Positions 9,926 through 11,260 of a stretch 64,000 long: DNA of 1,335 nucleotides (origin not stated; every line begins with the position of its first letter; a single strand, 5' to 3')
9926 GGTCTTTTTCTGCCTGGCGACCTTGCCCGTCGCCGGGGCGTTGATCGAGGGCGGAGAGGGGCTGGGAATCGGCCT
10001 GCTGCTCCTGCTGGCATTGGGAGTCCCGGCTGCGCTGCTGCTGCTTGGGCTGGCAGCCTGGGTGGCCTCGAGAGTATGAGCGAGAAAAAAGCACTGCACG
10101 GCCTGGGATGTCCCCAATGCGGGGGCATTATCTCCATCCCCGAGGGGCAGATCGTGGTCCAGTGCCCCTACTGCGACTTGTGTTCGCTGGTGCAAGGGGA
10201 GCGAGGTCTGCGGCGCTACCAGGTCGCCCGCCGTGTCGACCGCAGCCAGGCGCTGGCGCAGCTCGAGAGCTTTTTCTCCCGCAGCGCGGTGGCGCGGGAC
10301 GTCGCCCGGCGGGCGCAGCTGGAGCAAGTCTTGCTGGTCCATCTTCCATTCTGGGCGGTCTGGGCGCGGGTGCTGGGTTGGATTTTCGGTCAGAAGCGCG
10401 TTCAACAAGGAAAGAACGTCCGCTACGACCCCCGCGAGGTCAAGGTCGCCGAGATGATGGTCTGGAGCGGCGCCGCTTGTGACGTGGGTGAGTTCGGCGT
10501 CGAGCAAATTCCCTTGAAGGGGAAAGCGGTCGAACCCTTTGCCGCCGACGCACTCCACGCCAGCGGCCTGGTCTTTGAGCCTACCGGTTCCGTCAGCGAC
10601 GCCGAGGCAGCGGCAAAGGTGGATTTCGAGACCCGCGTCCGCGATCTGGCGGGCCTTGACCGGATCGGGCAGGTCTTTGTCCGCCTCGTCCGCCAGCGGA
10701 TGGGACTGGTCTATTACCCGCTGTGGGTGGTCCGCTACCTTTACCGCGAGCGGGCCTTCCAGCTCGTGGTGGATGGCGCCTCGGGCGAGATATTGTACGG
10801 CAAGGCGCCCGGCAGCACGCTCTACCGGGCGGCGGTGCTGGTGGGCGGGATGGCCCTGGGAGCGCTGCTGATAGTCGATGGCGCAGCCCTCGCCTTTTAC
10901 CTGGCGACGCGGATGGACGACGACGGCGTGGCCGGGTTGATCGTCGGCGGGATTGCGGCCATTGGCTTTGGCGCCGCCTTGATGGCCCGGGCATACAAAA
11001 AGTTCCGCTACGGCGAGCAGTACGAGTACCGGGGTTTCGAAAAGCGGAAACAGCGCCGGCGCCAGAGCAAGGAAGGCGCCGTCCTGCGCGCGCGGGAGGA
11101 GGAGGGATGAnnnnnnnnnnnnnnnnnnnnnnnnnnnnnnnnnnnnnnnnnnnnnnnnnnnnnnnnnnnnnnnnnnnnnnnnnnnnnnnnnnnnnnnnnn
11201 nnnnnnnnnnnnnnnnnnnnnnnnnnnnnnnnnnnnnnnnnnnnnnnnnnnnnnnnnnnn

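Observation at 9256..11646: Leaderless, translationally coupled operon of three paralogous zinc-ribbon proteins of unknown function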

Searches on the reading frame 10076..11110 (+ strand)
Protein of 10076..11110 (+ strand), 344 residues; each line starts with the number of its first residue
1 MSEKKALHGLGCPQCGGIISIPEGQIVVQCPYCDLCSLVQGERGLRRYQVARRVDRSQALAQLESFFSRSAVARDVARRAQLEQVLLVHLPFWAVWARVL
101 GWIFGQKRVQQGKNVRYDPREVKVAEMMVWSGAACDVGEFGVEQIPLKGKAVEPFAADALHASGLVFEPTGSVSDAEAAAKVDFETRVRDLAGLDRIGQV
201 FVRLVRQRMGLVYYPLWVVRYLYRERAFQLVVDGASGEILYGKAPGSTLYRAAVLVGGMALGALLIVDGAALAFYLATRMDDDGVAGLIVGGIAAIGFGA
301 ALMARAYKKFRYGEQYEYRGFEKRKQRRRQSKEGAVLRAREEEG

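Call 3: search_protein_families(library=pfam, proteins=[window:10076-11110:+], max_evalue=1)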
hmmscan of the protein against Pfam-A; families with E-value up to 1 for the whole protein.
window:10076-11110:+ (344 aa): 1 family
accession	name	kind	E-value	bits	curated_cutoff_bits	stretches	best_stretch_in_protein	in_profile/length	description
PF23548.1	Zn_ribbon_FGT1_2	-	0.018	15.1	27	1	10-34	3-27/35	FORGETTER1 second zinc ribbon domain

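Call 4: search_protein_families(library=ncbifam, proteins=[window:10076-11110:+], max_evalue=1)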
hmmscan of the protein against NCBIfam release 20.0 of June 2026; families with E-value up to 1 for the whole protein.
window:10076-11110:+ (344 aa): 1 family
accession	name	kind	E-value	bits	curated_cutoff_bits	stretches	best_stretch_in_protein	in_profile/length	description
NF001608.0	PRK00398.1-6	equivalog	0.45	10.4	84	1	12-34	6-28/46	DNA-directed RNA polymerase subunit P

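Call 7: search_protein_families(library=padloc, proteins=[window:10076-11110:+], max_evalue=1)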
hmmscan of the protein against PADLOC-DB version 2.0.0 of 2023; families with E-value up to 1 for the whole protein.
window:10076-11110:+ (344 aa): 0 families

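Call 8: search_protein_families(library=phrogs, proteins=[window:10076-11110:+], max_evalue=1)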
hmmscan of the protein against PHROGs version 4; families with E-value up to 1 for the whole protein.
window:10076-11110:+ (344 aa): 3 families
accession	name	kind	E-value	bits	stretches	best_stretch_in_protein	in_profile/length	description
phrog_16769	-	unknown function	0.067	14.1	1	11-46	6-39/130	-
phrog_4875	-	unknown function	0.27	12.4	1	10-35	13-38/77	-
phrog_944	-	moron, auxiliary metabolic gene and host takeover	0.44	11.2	1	252-334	135-208/235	membrane protein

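Call 9: find_homologous_proteins(query=window:10076-11107:+)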
Query window:10076-11107:+ (344 aa): 1043 proteins with E <= 0.001 among 8000 candidates; the best 120 are listed.
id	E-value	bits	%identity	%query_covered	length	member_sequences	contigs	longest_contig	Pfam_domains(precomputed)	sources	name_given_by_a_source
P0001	1.4e-222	756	100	100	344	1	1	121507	-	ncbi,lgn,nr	ncbi:MAG: hypothetical protein JW900_02495 [Anaerolineae bacterium]|nr:hypothetical protein [Anaerol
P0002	6.7e-155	533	70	100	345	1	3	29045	-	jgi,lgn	jgi:DNA-directed RNA polymerase subunit RPC12/RpoP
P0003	3.2e-154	531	68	100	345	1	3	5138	-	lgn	-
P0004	7.6e-149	513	67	100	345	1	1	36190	-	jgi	jgi:hypothetical protein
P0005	1.2e-148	513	64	100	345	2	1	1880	-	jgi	jgi:DNA-directed RNA polymerase subunit RPC12/RpoP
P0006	3.6e-148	511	65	100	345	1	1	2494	PF23548.2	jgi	jgi:DNA-directed RNA polymerase subunit RPC12/RpoP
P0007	2.0e-147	509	65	100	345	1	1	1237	-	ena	-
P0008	2.9e-147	508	66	100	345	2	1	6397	PF23548.2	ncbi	-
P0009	5.6e-147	507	64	100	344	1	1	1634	-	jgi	jgi:hypothetical protein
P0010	3.6e-146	505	65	100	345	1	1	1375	-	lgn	-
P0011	6.1e-144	497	68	94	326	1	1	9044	-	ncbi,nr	ncbi:MAG: hypothetical protein JXD18_06855 [Anaerolineae bacterium]|nr:hypothetical protein [Anaerol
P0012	4.9e-143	494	68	95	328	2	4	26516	-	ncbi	-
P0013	4.4e-142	491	62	99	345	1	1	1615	-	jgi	jgi:hypothetical protein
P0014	3.5e-141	488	62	99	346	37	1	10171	-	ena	-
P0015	6.6e-138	477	61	100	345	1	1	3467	-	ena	-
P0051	7.4e-130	451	62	97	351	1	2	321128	-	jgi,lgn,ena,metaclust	metaclust:\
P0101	2.7e-125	436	57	96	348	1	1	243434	-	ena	-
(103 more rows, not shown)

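Call 24: find_related_loci(query=A1, collection=genome_contigs, flank=8000)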
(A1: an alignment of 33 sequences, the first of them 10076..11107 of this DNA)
Query A1 (344 aa) in genome_contigs; peptide patterns used: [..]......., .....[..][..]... (x = any residue, [..] = any of these).
228 stretches matched a pattern; 121 encode a relative of the query (tblastn E <= 1e-3); the best 80 are kept; 80 distinct loci.
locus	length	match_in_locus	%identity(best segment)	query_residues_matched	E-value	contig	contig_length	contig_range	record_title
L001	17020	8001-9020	62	3-341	6e-146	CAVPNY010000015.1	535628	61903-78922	MAG: uncultured Chloroflexia bacterium isolate MFD00032.bin.3.204 genome assembly, contig: contig_50487, whole genome sh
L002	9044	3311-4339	69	1-342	2e-143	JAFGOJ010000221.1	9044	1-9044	MAG: Anaerolineae bacterium isolate Zod_Metabat.614 k87_3189199, whole genome shotgun sequence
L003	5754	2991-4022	60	1-342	5e-137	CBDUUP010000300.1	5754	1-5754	MAG TPA_asm: uncultured Anaerolineales bacterium isolate SRR22302368_binner13_Refined_76 genome assembly, contig: ERZ257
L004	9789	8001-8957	63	1-319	1e-134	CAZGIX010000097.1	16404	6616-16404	MAG TPA_asm: uncultured Anaerolineaceae bacterium isolate binchicken_co259_18 genome assembly, contig: NODE_2094_length_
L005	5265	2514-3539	60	1-341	6e-136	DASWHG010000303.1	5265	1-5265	MAG TPA_asm: Anaerolineales bacterium isolate SMAG_U2836 k141_2153611, whole genome shotgun sequence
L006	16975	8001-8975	60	1-324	6e-134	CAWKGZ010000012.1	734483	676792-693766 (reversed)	MAG: uncultured Chloroflexia bacterium isolate MFD04716.bin.2.174 genome assembly, contig: contig_6153, whole genome sho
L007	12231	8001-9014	55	1-342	6e-131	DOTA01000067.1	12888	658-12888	MAG TPA_asm: Chloroflexi bacterium isolate UBA11857 contig_98935, whole genome shotgun sequence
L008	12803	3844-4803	59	1-319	2e-130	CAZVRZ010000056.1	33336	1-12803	MAG TPA_asm: uncultured Anaerolineaceae bacterium isolate SRP192927_co7_37 genome assembly, contig: NODE_2029_length_333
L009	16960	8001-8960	63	1-319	3e-130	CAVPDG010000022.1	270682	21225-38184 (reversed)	MAG: uncultured Chloroflexia bacterium isolate MFD00032.bin.2.110 genome assembly, contig: contig_61675, whole genome sh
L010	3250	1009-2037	57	1-342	9e-135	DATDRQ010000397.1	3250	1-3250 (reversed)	MAG TPA_asm: Anaerolineales bacterium isolate SMAG_U7981 k141_249716, whole genome shotgun sequence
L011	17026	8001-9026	56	1-343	8e-127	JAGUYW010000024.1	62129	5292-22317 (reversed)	MAG: Anaerolineales bacterium isolate DeMMO6_61 c_000000018217, whole genome shotgun sequence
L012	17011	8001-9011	55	1-339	2e-126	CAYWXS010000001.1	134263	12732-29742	MAG TPA_asm: uncultured Anaerolinea sp. isolate SRP284006_co1_157 genome assembly, contig: NODE_114_length_134263_cov_10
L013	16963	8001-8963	57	1-323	5e-126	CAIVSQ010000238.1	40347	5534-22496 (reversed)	MAG: uncultured Anaerolineae bacterium isolate Loclat_bin-05256 genome assembly, contig: bin-05256:238/612, whole genome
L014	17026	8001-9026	58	1-341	1e-125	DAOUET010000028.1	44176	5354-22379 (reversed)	MAG TPA_asm: Anaerolineales bacterium isolate N7_331 k137_1152362, whole genome shotgun sequence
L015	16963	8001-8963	58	1-319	2e-125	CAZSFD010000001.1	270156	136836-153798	MAG TPA_asm: uncultured Anaerolineaceae bacterium isolate binchicken_co274_165 genome assembly, contig: NODE_45_length_2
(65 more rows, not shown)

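Call 27: find_encoding_contigs(protein=P0051, flank=10000, max_places=2)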
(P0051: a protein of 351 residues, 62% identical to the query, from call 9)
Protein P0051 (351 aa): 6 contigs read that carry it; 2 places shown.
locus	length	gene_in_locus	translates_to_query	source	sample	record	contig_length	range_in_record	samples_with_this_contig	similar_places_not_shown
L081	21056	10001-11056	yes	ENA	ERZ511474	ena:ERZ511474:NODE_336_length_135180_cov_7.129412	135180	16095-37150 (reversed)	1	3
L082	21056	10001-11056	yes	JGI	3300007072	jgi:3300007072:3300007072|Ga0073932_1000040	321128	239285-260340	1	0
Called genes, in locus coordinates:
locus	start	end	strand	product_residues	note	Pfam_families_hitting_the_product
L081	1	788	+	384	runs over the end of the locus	PF00032:Cytochrom_B_C, PF00034:Cytochrom_C, PF13442:Cytochrome_CBB3, PF07635:PSCyt1 (faint)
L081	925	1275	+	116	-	PF01245:Ribosomal_L19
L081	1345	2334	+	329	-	PF01544:CorA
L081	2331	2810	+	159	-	PF04073:tRNA_edit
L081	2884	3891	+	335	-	PF03706:LPG_synthase_TM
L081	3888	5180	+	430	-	PF00070:Pyr_redox (faint), PF01266:DAO, PF01593:Amino_oxidase, PF07992:Pyr_redox_2 (faint), PF12831:FAD_oxidored (weak), PF13450:NAD_binding_8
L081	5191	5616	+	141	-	PF00892:EamA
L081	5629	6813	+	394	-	PF13649:Methyltransf_25 (weak), PF18096:Thump_like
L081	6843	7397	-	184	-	PF00156:Pribosyltran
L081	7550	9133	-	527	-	PF00990:GGDEF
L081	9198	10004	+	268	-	-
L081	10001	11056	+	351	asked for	-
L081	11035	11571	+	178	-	-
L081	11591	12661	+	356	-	PF13091:PLDc_2, PF07894:SACK1 (faint), PF00614:PLDc (faint), PF13091:PLDc_2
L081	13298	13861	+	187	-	-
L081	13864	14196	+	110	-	-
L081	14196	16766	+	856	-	PF01935:DUF87 (weak)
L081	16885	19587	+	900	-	PF00072:Response_reg, PF01590:GAF, PF13185:GAF_2, PF13492:GAF_3, PF00989:PAS, PF08447:PAS_3, PF00990:GGDEF, PF00563:EAL, +1 more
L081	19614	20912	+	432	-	PF00709:Adenylsucc_synt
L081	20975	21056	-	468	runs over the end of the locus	PF00206:Lyase_1, PF10397:ADSL_C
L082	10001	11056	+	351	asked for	-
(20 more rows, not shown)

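Call 28: find_encoding_contigs(protein=P0101, flank=10000, max_places=2)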
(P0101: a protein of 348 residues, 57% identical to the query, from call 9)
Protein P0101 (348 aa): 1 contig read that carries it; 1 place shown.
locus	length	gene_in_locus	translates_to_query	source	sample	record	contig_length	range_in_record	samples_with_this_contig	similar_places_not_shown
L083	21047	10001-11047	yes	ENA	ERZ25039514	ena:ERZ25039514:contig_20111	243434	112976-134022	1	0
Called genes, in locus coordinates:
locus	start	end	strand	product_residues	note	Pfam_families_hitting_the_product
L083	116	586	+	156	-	PF26550:Tricorn_2nd (weak), PF26549:Tricorn_N, PF07676:PD40 (faint)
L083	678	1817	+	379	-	PF26549:Tricorn_N (faint), PF07676:PD40 (faint), PF26550:Tricorn_2nd (weak), PF01738:DLH, PF02129:Peptidase_S15, PF20434:BD-FAE, PF12146:Hydrolase_4 (weak), PF00326:Peptidase_S9, +5 more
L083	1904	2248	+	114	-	PF01980:TrmO_N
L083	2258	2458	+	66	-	PF00300:His_Phos_1 (weak)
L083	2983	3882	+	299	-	PF02897:Peptidase_S9_N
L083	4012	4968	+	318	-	PF00326:Peptidase_S9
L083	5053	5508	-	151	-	PF00072:Response_reg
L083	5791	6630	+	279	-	PF13098:Thioredoxin_2, PF13462:Thioredoxin_4, PF01323:DSBA, PF13743:Thioredoxin_5 (faint)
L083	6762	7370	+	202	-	-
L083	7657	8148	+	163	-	-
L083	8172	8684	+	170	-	PF02219:MTHFR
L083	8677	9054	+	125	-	PF02219:MTHFR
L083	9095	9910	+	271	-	-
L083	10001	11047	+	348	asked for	-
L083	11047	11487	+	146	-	-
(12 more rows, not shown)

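Call 29: predict_structure(alignment_id=A1)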
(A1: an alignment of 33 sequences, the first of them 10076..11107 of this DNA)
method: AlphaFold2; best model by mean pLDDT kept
length: 344 residues; sequences in the alignment: 33
mean_pLDDT: 72.0   pTM: 0.56
mean pLDDT of the five models: 72.0, 62.0, 56.0, 50.9, 49.0
residues with pLDDT >= 90: 29; 70-90: 182; 50-70: 89; < 50: 44
segments of 3 or more residues with pLDDT < 50: 1-8, 23-25, 40-51, 323-333, 335-344
pLDDT, mean of each block of 10 residues (from residue 1): 40 62 55 60 43 71 83 81 80 75 84 84 75 57 65 63 65 70 79 72 79 79 83 81 81 87 92 89 82 92 87 73 47 44 33
secondary structure, 60 per line:
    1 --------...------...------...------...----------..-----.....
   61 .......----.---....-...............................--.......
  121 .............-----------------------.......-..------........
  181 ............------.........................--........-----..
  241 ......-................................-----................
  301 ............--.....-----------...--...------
elements in order: E9-11 E18-20 E27-29 E36-38 H56-67 H76-79 E81-111 E114-133 H157-163 H173-192 E199-223 E226-233 E239-246 H248-279 H285-312 E315-319 E331-333 E336-338

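Call 47: search_solved_structures(query=A1, max_evalue=10)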
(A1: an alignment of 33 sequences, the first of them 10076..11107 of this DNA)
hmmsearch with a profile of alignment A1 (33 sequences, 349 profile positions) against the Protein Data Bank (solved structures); distinct sequences matched with E-value up to 10: 13.
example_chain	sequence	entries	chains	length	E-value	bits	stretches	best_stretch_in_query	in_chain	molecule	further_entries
6eri_Ab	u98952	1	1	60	0.11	14.8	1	25-66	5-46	50S ribosomal protein L33, chloroplastic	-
4v61_B3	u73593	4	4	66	0.11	14.7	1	25-66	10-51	Ribosomal Protein L33 | 50S ribosomal protein L33, chloroplastic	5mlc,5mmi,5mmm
5h1s_c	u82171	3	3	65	0.11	14.7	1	25-66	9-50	50S ribosomal protein L33, chloroplastic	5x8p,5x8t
2jrr_A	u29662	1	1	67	0.21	13.9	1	19-43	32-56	Uncharacterized protein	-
9gi8_A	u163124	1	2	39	0.29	13.4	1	10-36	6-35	Transmembrane protein 106B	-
7x9y_R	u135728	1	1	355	0.67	12.2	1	86-107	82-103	C-C chemokine receptor type 3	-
7qep_D7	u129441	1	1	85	0.68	12.2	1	7-40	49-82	40S RIBOSOMAL PROTEIN S27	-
1s72_Z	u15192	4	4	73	0.73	12.1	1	4-36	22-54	50S ribosomal protein L37Ae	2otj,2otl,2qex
3g4s_Z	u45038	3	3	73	0.73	12.1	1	4-36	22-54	50S ribosomal protein L37Ae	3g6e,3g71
5k2m_E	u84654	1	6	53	0.88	11.8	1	10-35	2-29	Probable lysine biosynthesis protein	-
1vq4_Z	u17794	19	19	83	0.94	11.7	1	4-36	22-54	50S ribosomal protein L37Ae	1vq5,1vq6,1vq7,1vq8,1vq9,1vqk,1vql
2qa4_Z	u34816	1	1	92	1.2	11.4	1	4-36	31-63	50S ribosomal protein L37Ae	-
3cpw_Y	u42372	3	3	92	1.2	11.4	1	4-36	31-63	50S ribosomal protein L37Ae | RPL37AE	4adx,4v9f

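Call 56: fold_search(model_id=the predicted structure, library=pdb)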
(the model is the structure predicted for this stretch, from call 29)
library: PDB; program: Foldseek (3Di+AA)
matches with E <= 10: 267; with E <= 0.001: 0
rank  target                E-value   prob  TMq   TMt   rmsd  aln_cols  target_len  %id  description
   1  5njf_A                8.0e-02  0.06  0.08  0.06  24.9       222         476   12  E. coli Microcin-processing metalloprotease TldD/E (TldD H262A mutant) with pentapeptide bound (released 2017-10-04)
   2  5njc_A                1.2e-01  0.06  0.10  0.08  26.1       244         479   11  E. coli Microcin-processing metalloprotease TldD/E (TldD E263A mutant) with hexapeptide bound (released 2017-10-04)
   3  5njc_C                1.2e-01  0.06  0.10  0.08  26.0       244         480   11  E. coli Microcin-processing metalloprotease TldD/E (TldD E263A mutant) with hexapeptide bound (released 2017-10-04)
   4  5nj5_C                1.3e-01  0.06  0.10  0.08  27.7       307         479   11  E. coli Microcin-processing metalloprotease TldD/E with phosphate bound (released 2017-10-04)
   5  5nj5_A                1.3e-01  0.06  0.10  0.08  27.9       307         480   11  E. coli Microcin-processing metalloprotease TldD/E with phosphate bound (released 2017-10-04)
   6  4gei                  1.5e-01  0.06  0.07  0.13  17.8       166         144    5  N-terminal domain of VDUP-1 (released 2013-02-27)
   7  5njf_C                1.9e-01  0.04  0.10  0.08  26.1       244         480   11  E. coli Microcin-processing metalloprotease TldD/E (TldD H262A mutant) with pentapeptide bound (released 2017-10-04)
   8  5gjx_A                2.0e-01  0.04  0.06  0.08  17.8       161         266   11  Crystal structure of DUCK MHC I for 2.06 angstrom (released 2017-05-10)
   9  9jms_B                2.0e-01  0.03  0.08  0.06  16.4       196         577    6  Cryo-EM structure of VZV gB and FAB 16F9 complex (released 2025-09-24)
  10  8kb4                  2.3e-01  0.20  0.18  0.16  16.8       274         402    7  Cryo-EM structure of human TMEM87A A308M (released 2024-07-10)
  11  3vwk_A                2.3e-01  0.08  0.08  0.10  17.0       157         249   11  Ternary crystal structure of the human NKT TCR-CD1d-4'deoxy-alpha-galactosylceramide complex (released 2012-10-03)
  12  3qtd_A                2.4e-01  0.03  0.08  0.07  26.0       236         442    8  Crystal structure of putative modulator of gyrase (PmbA) from Pseudomonas aeruginosa PAO1 (released 2011-03-30)
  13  8htt_B                2.7e-01  0.09  0.14  0.13  17.3       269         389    8  Cryo-EM structure of human TMEM87A, gluconate-bound (released 2023-12-27)
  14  8i5m_A                3.2e-01  0.03  0.06  0.07  19.3       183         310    9  Rat Kir4.1 in complex with PIP2 (released 2024-02-28)
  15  3qtd_B                3.2e-01  0.03  0.08  0.07  26.1       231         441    8  Crystal structure of putative modulator of gyrase (PmbA) from Pseudomonas aeruginosa PAO1 (released 2011-03-30)
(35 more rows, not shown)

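Call 73: find_encoding_contigs(protein=P0001, flank=10000, max_places=1)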
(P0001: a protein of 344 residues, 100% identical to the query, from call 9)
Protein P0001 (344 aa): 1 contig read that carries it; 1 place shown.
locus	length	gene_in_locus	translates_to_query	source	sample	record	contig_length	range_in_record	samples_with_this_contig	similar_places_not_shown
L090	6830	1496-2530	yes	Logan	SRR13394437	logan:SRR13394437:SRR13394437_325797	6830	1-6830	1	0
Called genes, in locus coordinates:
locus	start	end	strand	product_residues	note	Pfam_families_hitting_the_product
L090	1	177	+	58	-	?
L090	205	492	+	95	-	PF00076:RRM_1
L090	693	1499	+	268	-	-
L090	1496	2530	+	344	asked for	-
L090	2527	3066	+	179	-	-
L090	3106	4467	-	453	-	PF26549:Tricorn_N (faint), PF26550:Tricorn_2nd (faint)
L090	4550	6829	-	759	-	?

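Call 87: search_protein_families(library=ncbifam, proteins=[L081:11591-12658:+], max_evalue=0.001)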
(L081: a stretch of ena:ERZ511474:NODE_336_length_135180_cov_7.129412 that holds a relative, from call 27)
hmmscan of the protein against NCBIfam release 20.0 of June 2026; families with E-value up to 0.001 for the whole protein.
L081:11591-12658:+ (356 aa): 9 families
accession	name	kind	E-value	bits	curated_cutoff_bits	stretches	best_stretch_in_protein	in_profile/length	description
NF010490.0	PRK13912.1-1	equivalog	4.3e-22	78.9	211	2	65-176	33-143/159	nuclease NucT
NF038319.1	DISARM_DrmC_I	equivalog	5.2e-21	75.3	133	2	40-187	74-234/236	DISARM system phospholipase D-like protein DrmC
NF010492.0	PRK13912.1-3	equivalog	3.4e-20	72.4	297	2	221-350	33-171/178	nuclease NucT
NF010491.0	PRK13912.1-2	equivalog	2.9e-13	50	225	1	223-338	37-161/180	nuclease NucT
NF010493.0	PRK13912.1-4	equivalog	1e-11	45.1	351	1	216-341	19-155/171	nuclease NucT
NF041068.1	DpdK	equivalog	4.5e-11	42.6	100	1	88-185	65-164/167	phospholipase D-like domain-containing protein DpdK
NF008427.0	PRK11263.1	equivalog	5.8e-10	38.8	281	1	232-352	217-341/409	cardiolipin synthase ClsB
TIGR04265.1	bac_cardiolipin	equivalog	8e-07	28.4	290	0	225-348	321-448/483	cardiolipin synthase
NF009107.0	PRK12452.1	equivalog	0.00018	20.4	787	0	221-352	342-478/509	cardiolipin synthase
